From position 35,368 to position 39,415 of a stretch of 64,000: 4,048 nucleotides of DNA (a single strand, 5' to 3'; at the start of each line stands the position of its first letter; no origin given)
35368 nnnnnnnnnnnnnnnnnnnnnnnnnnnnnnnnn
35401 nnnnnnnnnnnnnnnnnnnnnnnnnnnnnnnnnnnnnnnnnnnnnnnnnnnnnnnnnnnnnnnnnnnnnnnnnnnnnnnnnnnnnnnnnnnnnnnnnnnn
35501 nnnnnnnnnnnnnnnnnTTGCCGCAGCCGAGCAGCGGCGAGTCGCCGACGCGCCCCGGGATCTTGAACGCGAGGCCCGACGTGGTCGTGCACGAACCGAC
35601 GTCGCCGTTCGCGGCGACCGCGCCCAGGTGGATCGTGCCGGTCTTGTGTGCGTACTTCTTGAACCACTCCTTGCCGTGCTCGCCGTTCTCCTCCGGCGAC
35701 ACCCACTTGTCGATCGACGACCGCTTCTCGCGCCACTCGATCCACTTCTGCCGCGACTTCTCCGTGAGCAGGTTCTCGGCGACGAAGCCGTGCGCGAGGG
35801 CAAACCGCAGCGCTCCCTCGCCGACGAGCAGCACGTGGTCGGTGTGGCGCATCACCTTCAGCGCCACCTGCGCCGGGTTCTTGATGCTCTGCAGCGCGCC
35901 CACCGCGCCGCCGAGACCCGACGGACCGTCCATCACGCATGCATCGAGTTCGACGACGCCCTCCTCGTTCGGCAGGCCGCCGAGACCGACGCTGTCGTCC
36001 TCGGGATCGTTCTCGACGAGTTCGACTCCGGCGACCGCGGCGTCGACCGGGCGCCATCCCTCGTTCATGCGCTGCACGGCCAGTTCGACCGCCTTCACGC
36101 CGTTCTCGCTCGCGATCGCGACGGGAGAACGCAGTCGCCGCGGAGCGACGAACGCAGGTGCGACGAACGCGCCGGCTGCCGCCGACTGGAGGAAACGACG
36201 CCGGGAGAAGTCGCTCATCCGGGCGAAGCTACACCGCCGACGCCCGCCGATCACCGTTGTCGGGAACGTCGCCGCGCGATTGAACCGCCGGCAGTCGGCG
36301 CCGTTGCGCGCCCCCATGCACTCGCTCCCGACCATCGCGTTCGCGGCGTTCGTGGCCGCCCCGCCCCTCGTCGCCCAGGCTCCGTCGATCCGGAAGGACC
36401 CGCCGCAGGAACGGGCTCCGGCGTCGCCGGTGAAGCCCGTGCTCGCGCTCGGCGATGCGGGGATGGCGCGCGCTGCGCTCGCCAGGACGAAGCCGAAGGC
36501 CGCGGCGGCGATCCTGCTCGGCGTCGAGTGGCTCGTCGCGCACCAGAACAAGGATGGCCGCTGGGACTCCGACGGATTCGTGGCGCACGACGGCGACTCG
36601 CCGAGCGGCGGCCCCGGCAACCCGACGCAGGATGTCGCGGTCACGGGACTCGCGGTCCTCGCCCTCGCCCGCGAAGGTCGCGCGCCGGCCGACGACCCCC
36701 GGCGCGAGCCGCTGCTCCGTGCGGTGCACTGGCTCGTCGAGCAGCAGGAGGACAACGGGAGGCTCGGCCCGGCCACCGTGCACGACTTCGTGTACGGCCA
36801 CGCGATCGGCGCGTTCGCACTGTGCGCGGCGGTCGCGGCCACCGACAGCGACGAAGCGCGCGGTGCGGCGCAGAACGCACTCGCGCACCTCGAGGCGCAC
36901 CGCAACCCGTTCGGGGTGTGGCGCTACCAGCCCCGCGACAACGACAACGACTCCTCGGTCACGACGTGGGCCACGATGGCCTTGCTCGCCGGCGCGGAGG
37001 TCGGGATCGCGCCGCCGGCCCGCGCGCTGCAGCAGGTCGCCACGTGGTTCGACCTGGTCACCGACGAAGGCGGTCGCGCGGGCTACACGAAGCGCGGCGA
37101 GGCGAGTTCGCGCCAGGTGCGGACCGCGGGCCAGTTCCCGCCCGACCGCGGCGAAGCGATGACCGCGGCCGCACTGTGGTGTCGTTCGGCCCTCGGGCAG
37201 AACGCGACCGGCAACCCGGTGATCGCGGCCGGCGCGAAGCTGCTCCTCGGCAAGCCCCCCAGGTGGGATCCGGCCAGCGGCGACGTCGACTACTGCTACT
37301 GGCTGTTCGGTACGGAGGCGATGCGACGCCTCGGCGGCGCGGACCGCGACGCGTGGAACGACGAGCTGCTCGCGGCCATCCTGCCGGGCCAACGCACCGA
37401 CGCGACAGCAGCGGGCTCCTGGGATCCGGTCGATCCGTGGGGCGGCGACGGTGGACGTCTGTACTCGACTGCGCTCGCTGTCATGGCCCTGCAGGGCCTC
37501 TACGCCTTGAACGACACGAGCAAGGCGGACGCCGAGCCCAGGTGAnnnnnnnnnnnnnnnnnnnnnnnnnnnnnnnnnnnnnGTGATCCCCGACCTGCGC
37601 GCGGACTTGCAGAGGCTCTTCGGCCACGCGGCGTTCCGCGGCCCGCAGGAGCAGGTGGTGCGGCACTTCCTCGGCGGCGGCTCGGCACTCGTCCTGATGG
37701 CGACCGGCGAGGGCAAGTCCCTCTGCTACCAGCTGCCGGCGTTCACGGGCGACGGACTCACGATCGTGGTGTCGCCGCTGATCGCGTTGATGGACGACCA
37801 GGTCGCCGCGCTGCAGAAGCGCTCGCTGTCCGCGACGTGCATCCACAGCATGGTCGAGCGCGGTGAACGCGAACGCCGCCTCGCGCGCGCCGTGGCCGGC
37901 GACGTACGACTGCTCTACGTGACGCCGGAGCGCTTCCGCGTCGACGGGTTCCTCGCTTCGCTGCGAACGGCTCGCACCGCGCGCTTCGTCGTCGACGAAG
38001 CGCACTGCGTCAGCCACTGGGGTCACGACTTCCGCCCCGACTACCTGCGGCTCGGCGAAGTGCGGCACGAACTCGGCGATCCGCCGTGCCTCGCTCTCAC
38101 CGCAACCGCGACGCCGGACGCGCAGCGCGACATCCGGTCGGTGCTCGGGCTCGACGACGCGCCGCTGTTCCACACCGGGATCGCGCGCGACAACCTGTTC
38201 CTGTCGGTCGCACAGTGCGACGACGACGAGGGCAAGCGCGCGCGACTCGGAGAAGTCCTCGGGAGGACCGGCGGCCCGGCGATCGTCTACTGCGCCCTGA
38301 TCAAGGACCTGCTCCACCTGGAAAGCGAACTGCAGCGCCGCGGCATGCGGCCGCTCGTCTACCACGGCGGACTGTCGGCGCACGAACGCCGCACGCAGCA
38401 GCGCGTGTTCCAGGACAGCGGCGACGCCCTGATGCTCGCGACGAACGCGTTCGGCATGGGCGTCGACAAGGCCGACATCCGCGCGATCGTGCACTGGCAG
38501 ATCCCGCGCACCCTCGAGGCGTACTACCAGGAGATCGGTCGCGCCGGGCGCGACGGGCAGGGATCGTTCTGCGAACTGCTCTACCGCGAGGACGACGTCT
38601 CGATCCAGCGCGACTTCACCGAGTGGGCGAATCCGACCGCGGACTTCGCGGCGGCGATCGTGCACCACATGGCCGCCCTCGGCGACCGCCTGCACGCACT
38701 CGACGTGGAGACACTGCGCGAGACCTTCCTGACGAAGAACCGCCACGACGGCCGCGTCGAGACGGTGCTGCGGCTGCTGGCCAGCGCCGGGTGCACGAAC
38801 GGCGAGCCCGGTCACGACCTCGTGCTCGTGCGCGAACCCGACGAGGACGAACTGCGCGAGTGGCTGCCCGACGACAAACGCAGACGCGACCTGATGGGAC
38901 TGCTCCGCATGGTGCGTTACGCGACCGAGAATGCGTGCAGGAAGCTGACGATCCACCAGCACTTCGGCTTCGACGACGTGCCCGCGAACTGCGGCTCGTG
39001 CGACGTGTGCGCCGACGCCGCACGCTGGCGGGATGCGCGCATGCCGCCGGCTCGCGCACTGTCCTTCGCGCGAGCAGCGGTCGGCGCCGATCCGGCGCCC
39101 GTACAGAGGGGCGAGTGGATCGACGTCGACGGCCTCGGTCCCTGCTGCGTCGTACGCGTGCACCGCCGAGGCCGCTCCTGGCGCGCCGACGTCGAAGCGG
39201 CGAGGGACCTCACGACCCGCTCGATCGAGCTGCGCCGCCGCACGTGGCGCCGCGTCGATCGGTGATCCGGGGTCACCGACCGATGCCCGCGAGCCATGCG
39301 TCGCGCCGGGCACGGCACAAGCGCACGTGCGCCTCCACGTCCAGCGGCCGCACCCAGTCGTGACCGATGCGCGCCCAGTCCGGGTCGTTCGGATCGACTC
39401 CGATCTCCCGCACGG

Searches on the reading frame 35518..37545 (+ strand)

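Call 38: search_protein_families(library=pfam, proteins=[window:35518-37545:+], max_evalue=0.001)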
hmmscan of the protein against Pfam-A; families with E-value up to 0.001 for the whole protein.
window:35518-37545:+ (675 aa): 1 family
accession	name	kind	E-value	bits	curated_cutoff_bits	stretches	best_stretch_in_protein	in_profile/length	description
PF13243.12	SQHop_cyclase_C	-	1.6e-09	37.7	26.1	2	324-415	201-283/319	Squalene-hopene cyclase C-terminal domain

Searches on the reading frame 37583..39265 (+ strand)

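Call 38: search_protein_families(library=pfam, proteins=[window:37583-39265:+], max_evalue=0.001)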
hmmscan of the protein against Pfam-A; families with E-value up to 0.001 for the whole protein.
window:37583-39265:+ (560 aa): 3 families
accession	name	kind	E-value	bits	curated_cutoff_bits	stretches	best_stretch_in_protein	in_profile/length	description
PF00270.35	DEAD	-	1.8e-22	80.3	26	1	22-180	4-164/167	DEAD/DEAH box helicase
PF00271.37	Helicase_C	-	2.1e-20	73.5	23.5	1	218-325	2-110/110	Helicase conserved C-terminal domain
PF16124.10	RecQ_Zn_bind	-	1.5e-08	35.7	25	1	430-476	18-65/66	RecQ zinc-binding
